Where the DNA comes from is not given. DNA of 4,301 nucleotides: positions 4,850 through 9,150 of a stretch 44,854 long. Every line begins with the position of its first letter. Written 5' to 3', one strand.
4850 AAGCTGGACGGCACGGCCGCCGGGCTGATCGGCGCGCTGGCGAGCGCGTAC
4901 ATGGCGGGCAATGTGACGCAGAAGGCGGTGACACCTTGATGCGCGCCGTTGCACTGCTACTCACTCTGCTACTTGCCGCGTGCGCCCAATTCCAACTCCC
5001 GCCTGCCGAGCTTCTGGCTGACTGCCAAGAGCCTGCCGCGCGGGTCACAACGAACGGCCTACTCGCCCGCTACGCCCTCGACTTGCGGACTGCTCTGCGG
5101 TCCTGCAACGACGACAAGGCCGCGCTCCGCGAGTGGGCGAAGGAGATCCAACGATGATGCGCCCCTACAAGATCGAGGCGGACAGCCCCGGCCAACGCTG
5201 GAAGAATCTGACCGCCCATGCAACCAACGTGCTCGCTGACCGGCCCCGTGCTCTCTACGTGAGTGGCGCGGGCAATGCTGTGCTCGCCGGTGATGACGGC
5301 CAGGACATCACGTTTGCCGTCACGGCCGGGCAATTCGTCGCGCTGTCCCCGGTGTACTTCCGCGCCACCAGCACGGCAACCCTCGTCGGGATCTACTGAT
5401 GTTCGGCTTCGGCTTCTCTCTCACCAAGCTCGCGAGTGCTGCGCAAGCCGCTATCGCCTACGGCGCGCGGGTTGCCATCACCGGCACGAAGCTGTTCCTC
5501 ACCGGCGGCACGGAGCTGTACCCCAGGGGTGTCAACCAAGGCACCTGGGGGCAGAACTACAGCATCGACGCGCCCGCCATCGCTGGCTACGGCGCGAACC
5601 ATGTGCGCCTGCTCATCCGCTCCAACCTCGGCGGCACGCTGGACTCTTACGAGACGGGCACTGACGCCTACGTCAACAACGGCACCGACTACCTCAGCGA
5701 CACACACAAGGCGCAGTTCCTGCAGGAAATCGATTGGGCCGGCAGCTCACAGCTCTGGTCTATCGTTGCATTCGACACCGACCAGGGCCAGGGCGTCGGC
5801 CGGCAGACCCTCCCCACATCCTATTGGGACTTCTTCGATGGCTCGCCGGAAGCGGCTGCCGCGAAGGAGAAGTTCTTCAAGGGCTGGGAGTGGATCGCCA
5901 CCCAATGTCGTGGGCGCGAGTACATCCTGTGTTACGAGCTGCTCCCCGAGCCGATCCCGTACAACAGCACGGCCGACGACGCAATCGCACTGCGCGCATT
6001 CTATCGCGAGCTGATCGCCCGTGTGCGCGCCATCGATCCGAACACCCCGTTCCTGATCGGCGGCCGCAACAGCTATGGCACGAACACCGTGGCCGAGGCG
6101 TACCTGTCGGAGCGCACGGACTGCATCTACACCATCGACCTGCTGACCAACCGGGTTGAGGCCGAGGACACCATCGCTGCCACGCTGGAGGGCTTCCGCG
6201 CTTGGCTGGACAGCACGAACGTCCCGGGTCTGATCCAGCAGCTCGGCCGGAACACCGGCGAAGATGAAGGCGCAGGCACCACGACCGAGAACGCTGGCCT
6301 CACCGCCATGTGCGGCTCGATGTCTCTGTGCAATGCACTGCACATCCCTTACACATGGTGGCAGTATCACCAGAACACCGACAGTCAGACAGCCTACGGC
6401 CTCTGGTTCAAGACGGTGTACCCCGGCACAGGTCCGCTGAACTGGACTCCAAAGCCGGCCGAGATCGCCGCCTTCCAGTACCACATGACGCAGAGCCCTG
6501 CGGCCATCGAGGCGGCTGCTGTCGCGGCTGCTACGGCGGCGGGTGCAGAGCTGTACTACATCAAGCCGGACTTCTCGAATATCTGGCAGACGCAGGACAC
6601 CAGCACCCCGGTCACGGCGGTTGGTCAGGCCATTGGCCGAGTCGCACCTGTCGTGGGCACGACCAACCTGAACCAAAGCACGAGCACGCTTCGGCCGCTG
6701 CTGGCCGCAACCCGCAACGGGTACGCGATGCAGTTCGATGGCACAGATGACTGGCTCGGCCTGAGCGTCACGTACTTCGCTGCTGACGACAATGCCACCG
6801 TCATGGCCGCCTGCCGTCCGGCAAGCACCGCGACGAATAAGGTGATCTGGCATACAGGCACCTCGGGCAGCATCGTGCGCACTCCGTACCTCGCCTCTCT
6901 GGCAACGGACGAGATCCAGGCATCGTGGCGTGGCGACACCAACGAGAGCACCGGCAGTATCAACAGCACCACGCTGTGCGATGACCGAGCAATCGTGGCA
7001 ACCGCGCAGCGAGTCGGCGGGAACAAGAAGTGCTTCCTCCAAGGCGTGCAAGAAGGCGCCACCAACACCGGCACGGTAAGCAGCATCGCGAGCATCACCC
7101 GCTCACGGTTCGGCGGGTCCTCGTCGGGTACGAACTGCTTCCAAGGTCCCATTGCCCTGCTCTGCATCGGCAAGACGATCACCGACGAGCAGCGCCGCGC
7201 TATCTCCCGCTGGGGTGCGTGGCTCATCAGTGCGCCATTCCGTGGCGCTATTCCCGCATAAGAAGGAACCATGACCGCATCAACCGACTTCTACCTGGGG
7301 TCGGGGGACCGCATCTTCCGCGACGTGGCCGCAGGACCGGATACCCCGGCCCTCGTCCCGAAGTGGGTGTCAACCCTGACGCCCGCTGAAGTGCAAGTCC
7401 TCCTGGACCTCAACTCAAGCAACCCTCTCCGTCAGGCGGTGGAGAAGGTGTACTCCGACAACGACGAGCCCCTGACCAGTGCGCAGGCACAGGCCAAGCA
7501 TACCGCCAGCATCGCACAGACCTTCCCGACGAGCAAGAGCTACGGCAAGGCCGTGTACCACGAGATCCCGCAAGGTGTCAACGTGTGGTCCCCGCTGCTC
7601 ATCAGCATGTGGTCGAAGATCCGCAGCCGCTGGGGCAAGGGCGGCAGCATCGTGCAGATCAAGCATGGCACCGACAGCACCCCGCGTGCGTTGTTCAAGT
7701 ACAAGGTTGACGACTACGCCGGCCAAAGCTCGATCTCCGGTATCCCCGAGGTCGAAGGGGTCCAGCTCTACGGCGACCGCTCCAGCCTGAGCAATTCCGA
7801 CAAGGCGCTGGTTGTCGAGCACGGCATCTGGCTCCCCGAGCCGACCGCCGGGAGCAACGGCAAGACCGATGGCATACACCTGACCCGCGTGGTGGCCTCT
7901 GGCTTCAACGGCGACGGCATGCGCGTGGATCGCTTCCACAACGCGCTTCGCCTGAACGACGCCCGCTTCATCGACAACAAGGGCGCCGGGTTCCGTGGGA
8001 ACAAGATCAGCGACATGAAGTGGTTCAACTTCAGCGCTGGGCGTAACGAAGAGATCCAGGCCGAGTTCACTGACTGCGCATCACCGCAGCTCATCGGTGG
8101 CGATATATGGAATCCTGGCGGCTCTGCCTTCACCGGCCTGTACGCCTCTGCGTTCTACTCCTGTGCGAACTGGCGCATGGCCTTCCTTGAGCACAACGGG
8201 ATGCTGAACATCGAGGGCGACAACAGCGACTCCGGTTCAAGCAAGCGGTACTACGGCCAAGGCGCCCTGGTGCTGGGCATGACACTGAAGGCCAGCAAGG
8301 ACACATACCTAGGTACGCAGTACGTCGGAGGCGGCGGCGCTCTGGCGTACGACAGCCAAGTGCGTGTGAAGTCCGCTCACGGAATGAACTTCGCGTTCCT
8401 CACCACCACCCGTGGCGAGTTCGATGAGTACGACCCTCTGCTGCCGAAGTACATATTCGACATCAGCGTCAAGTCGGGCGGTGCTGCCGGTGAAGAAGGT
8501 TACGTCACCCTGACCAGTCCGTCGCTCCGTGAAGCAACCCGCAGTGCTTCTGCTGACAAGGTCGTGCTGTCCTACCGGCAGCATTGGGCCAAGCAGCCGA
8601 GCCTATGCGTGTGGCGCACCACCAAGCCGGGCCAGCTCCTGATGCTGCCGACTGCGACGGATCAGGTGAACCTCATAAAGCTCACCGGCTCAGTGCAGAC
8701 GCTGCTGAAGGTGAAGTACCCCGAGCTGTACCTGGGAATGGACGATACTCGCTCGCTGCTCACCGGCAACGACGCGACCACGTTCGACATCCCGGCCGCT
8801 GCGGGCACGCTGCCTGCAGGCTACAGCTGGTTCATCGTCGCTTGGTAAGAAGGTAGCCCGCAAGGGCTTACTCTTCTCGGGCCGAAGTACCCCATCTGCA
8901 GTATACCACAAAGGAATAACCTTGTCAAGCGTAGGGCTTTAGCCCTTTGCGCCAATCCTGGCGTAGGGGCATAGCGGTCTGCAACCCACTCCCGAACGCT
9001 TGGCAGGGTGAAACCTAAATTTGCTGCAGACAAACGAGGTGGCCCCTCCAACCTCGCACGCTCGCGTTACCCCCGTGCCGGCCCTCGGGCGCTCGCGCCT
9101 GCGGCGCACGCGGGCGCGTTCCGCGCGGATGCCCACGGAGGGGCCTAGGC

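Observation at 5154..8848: Three-gene head-spike-like or second receptor-binding module placed after terminase and lysis genes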

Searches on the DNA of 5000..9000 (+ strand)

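Call 12: search_dna_similar(query=window:5000-9000:+, collection=phages, mode=distant, max_rows=25)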
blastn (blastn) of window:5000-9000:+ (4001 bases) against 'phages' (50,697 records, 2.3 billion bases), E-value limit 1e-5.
No match.

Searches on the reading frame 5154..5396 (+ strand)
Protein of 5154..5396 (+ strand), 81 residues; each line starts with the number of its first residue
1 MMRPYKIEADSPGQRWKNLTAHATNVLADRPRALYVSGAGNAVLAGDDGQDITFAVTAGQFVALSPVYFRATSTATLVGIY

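Call 8: search_protein_families(library=pfam, proteins=[window:5154-5396:+], max_evalue=1)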
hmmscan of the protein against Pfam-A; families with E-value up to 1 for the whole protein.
window:5154-5396:+ (81 aa): 0 families

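Call 9: search_protein_families(library=ncbifam, proteins=[window:5154-5396:+], max_evalue=1)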
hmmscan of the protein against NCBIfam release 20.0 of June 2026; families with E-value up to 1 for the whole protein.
window:5154-5396:+ (81 aa): 2 families
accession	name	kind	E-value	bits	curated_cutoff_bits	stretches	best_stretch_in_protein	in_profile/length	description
NF048002.1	spike_base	equivalog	2.7e-12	46.8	28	1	8-81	9-85/85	spike base protein, RCAP_Rcc01079 family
NF038264.1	kinase_SiaB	equivalog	0.14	12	225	1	17-56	72-110/176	biofilm regulation protein kinase SiaB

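Call 10: search_protein_families(library=phrogs, proteins=[window:5154-5396:+], max_evalue=1)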
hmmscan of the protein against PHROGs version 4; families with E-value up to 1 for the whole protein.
window:5154-5396:+ (81 aa): 2 families
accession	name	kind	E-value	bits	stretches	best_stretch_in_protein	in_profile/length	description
phrog_12296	-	tail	1.2e-05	26.1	1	4-62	7-65/86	tail fiber protein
phrog_9851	-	tail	0.031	13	1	6-53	252-301/1092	tail fiber protein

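Call 13: search_dna_similar(query=window:5154-5396:+, collection=phages, mode=protein, max_rows=40, max_evalue=0.01)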
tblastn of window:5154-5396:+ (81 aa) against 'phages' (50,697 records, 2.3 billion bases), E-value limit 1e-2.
Records with a match: 3; places in all: 3; records where one place covers at least 80% of the query: 3.
Best place of each record, by identity: <60% 3.
By first word of the organism name: Rhodobacter 2; Rhizobium 1.
By host as written in the record: Rhodobacter capsulatus SB1003 2; Rhizobium etli N6212 1.
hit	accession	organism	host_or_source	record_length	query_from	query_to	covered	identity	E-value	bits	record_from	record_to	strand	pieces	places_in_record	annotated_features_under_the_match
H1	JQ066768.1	Rhodobacter phage RcapNL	Rhodobacter capsulatus SB1003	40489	10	79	86%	42.3%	6e-5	45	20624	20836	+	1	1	tail fiber protein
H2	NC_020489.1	Rhodobacter phage RcapNL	Rhodobacter capsulatus SB1003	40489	10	79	86%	42.3%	6e-5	45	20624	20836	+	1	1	tail fiber protein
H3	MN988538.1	Rhizobium phage RHph_Y25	Rhizobium etli N6212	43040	12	76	80%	40.9%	6e-6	47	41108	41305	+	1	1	hypothetical protein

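Call 15: get_annotated_region(hit=H3, flank=8000)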
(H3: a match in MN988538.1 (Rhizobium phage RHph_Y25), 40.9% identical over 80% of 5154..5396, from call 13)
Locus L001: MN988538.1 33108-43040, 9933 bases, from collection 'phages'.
description: Rhizobium phage RHph_Y25, complete genome.
organism: Rhizobium phage RHph_Y25 (NCBI taxid 2509588)
taxonomy: Viruses; Duplodnaviria; Heunggongvirae; Uroviricota; Caudoviricetes
host: Rhizobium etli N6212; source: agricultural lands; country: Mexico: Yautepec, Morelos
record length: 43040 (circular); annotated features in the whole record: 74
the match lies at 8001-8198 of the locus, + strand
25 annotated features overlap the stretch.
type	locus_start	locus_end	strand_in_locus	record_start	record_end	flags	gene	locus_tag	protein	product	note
CDS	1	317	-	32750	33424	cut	-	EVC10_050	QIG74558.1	repressor protein C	GO_function: GO:0003677 - DNA binding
CDS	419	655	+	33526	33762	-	-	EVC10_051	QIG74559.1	cro-like repressor protein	GO_function: GO:0003677 - DNA binding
CDS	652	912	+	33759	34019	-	-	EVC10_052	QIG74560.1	hypothetical protein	-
CDS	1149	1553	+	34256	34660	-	-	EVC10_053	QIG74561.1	hypothetical protein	-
CDS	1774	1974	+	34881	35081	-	-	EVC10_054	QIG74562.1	hypothetical protein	-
CDS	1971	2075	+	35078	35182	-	-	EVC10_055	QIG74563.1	hypothetical protein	-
CDS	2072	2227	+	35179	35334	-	-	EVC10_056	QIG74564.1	hypothetical protein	-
CDS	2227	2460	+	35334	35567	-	-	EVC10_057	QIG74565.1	hypothetical protein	-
CDS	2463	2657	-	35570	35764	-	-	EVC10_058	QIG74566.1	hypothetical protein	-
CDS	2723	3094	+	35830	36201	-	-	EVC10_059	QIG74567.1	hypothetical protein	-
CDS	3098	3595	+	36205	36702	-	-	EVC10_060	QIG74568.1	HNH endonuclease protein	GO_function: GO:0003677 - DNA binding; GO_process: GO:0006355 - regulation of transcription, DNA-dependent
CDS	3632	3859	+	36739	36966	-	-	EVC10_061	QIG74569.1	hypothetical protein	-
CDS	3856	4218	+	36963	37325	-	-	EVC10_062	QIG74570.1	holliday junction resolvase RusA-like protein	GO_function: GO:0000287 - magnesium ion binding; GO_process: GO:0006281 - DNA repair; GO_process: GO:0006310 - DNA ...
CDS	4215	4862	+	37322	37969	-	-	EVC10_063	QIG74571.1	putative DNA methyltransferase protein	-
CDS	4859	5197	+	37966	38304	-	-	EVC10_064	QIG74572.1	hypothetical protein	-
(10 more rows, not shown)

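Call 16: get_annotated_region(hit=H2, flank=8000)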
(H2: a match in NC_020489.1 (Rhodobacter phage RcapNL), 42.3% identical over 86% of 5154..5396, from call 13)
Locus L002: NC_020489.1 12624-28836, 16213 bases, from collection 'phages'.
description: Rhodobacter phage RcapNL, complete genome.
organism: Rhodobacter phage RcapNL (NCBI taxid 1131316)
taxonomy: Viruses; Duplodnaviria; Heunggongvirae; Uroviricota; Caudoviricetes; Capnelvirus; Capnelvirus RcapNL
host: Rhodobacter capsulatus SB1003; source: Rhodobacter capsulatus SB1003 supernatants; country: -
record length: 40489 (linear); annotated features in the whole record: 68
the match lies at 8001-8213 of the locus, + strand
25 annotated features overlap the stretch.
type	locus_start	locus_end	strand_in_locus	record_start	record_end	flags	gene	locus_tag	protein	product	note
CDS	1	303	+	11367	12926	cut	-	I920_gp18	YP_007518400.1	phage tail-related protein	-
CDS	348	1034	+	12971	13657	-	-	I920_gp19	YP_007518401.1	phage tape measure protein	-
CDS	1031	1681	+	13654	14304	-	-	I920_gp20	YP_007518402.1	distal tail protein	-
CDS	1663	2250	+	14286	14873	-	-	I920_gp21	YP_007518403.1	hypothetical protein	-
CDS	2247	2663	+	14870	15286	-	-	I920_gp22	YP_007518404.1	hypothetical protein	-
CDS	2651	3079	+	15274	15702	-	-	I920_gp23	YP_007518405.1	hypothetical protein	-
CDS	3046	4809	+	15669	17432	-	-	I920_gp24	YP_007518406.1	tail fiber protein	-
CDS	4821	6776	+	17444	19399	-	-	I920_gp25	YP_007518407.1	hypothetical protein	-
CDS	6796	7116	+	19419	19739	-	-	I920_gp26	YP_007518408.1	holin/anti-holin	-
CDS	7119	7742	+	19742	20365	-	-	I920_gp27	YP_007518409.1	baseplate hub subunit and tail lysozyme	-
CDS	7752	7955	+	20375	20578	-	-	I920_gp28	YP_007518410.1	hypothetical protein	-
CDS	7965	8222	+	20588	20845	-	-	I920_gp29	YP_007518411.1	tail fiber protein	-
CDS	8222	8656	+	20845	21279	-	-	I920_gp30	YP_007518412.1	hypothetical protein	-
CDS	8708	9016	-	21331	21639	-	-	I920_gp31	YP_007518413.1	hypothetical protein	-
CDS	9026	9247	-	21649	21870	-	-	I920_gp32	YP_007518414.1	transcriptional regulator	-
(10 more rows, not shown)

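Call 20: search_solved_structures(query=window:5154-5396:+, max_evalue=10, show_alignments=2)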
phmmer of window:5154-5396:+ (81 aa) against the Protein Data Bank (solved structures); distinct sequences matched with E-value up to 10: 1.
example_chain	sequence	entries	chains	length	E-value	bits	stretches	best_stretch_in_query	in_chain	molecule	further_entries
6tb9_E3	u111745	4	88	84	2.3e-08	37.7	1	5-79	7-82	Head spike base Rcc01079 | Uncharacterized protein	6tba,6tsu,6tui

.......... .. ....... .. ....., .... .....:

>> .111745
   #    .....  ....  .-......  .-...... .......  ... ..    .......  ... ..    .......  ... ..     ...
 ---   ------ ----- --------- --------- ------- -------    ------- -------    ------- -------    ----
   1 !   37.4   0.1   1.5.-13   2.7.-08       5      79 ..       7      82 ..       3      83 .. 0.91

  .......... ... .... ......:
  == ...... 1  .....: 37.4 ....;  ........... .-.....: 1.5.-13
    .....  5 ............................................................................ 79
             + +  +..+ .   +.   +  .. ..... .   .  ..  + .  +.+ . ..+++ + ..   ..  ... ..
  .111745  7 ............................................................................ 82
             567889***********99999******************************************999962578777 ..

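Call 31: find_homologous_proteins(query=window:5154-5396:+, max_evalue=0.001)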
Query window:5154-5396:+ (81 aa): 3 proteins with E <= 0.001 among 6 candidates.
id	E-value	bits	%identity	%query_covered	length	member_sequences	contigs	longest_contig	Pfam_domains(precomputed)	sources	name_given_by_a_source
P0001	3.9e-45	169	98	100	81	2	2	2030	-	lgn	-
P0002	8.8e-37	142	84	99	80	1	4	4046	-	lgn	-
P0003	5.2e-34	133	78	98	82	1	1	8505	-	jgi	jgi:hypothetical protein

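Call 33: find_encoding_contigs(protein=P0003, flank=10000)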
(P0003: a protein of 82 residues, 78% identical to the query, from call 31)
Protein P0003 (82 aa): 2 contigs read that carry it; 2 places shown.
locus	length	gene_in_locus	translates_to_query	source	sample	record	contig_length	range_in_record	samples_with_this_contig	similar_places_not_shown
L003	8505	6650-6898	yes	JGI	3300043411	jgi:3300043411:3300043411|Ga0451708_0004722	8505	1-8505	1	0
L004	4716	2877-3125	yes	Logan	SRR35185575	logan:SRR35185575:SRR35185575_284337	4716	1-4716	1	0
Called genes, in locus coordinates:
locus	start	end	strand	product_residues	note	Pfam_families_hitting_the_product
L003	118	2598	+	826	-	PF03906:Phage_T7_tail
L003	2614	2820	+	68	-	-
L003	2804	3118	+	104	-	PF11123:DNA_Packaging_2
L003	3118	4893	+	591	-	PF22530:Terminase-T7_RNaseH-like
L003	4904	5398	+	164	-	-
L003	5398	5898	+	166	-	PF00959:Phage_lysozyme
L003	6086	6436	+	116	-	-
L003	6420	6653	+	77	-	PF23793:LysC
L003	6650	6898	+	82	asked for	-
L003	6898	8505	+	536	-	?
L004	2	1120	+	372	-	?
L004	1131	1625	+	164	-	-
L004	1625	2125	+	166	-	PF00959:Phage_lysozyme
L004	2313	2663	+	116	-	-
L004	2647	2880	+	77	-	PF23793:LysC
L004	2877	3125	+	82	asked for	-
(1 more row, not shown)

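Call 34: find_encoding_contigs(protein=P0002, flank=10000)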
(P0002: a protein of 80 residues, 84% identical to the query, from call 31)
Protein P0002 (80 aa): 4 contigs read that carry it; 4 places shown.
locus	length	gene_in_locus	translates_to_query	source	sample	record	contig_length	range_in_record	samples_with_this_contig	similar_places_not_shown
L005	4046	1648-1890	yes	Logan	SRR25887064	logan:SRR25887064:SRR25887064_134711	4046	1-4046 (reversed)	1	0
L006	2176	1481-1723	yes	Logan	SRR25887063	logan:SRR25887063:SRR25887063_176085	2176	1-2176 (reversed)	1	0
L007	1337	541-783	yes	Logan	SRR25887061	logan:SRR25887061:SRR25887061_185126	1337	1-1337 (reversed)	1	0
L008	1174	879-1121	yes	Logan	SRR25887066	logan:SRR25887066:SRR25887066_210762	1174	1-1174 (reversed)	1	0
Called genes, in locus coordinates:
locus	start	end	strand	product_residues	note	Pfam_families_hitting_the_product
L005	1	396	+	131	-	?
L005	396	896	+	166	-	PF00959:Phage_lysozyme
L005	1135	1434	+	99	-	-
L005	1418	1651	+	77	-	PF23793:LysC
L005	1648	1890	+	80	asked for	-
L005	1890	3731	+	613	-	PF00150:Cellulase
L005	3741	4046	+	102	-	?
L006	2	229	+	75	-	?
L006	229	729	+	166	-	PF00959:Phage_lysozyme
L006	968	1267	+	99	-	-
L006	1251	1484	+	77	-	PF23793:LysC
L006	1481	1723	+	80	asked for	-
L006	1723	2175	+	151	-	?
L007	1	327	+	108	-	?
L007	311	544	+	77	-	PF23793:LysC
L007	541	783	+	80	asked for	-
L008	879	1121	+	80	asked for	-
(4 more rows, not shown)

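Call 37: find_related_loci(query=A1, collection=viral_contigs, flank=6000)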
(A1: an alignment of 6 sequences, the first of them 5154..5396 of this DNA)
Query A1 (81 aa) in viral_contigs; peptide patterns used: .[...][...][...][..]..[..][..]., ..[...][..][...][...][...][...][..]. (x = any residue, [..] = any of these).
160 stretches matched a pattern; 8 encode a relative of the query (tblastn E <= 1e-3); 8 distinct loci.
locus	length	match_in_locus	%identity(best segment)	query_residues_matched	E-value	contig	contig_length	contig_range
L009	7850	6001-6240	78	2-81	2e-40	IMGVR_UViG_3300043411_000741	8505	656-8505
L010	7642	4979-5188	39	14-81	7e-10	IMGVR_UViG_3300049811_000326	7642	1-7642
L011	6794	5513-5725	42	10-79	2e-9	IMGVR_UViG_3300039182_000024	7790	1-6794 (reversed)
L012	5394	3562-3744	39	14-74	1e-9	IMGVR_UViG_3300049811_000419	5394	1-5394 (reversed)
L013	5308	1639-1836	39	12-76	2e-9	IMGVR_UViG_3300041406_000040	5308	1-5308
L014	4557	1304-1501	39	12-76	5e-9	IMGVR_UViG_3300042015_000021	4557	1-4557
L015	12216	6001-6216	39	12-81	3e-6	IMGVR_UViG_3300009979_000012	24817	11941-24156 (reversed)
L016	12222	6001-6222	36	12-81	1e-5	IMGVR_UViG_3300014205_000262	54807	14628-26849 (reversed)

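Call 63: find_related_loci(query=L002:7965-8219:+, collection=genome_contigs, flank=4000)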
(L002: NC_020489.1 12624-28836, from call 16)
Query L002:7965-8219:+ (85 aa) in genome_contigs; peptide patterns used: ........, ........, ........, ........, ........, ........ (x = any residue, [..] = any of these).
600 stretches matched a pattern (row limit reached: there are more); 53 encode a relative of the query (tblastn E <= 1e-3); 53 distinct loci.
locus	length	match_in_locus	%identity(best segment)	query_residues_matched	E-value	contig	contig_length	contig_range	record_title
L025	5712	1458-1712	62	1-85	2e-32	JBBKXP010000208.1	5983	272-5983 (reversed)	MAG: Paracoccaceae bacterium isolate metabat_bins.135 k119_2239060, whole genome shotgun sequence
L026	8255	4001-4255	61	1-85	5e-30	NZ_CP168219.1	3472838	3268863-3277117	Pseudoroseicyclus sp. CXY001 chromosome, complete genome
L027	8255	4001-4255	64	1-84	4e-28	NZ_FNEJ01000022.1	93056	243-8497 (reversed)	Salipiger marinus strain DSM 26424, whole genome shotgun sequence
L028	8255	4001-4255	53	1-85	9e-27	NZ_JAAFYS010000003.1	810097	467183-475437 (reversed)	Pseudoroseicyclus tamaricis strain CLL3-39 NODE_3_length_810097_cov_77.781227, whole genome shotgun sequence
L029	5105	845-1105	56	1-84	1e-25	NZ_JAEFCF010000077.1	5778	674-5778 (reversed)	Paracoccus sp. IB05 NODE_77_length_5778_cov_87.733881, whole genome shotgun sequence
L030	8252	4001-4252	55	1-84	2e-23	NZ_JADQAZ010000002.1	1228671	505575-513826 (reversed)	Harenicola maris strain KMM 3653 NODE_2_length_1228671_cov_27.441521, whole genome shotgun sequence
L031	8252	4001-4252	52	1-84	2e-22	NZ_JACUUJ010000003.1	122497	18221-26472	MAG: Yoonia sp. isolate Kmv28 NODE_38_length_122497_cov_10.157683, whole genome shotgun sequence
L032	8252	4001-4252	50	1-84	1e-21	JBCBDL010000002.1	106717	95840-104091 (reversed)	MAG: Pseudomonadota bacterium isolate J06597_8 NODE_2_length_106717_cov_6.965838, whole genome shotgun sequence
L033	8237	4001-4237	54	6-84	5e-21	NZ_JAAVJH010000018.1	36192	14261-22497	Sphingomonas corticis strain 36D10-4-7 Scaffold18, whole genome shotgun sequence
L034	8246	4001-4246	50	1-82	7e-21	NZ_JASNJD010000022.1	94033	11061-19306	Pseudodonghicola flavimaris strain IC7 NODE_22_length_94033_cov_54.931127, whole genome shotgun sequence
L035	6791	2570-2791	54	11-84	5e-20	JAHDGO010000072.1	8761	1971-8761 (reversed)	MAG: Yoonia sp. isolate MAG-48 ND_4718, whole genome shotgun sequence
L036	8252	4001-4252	49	1-84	4e-18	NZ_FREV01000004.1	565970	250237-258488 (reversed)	Loktanella sp. Alg231-35 isolate Loktanella sp. Alg231_35, whole genome shotgun sequence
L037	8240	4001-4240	51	1-79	1e-17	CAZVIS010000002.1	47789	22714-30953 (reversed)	MAG TPA_asm: uncultured Rhodobacterales bacterium isolate SRP287051_co1_92 genome assembly, contig: NODE_1369_length_477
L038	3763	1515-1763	48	1-82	3e-17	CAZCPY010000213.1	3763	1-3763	MAG TPA_asm: uncultured Rhodobacterales bacterium isolate binchicken_co319_30 genome assembly, contig: NODE_26487_length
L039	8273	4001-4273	45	1-85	6e-17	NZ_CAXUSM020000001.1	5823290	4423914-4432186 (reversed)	Rhizobium sp. LjRoot254 LJR254c1, whole genome shotgun sequence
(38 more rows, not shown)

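Call 103: find_related_loci(query=A6, collection=metagenome_contigs, flank=7000)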
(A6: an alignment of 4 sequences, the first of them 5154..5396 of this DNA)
Query A6 (81 aa) in metagenome_contigs; peptide patterns used: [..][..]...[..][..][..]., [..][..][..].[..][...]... (x = any residue, [..] = any of these).
175 stretches matched a pattern, but none encodes a relative of the query by tblastn (E <= 1e-3).
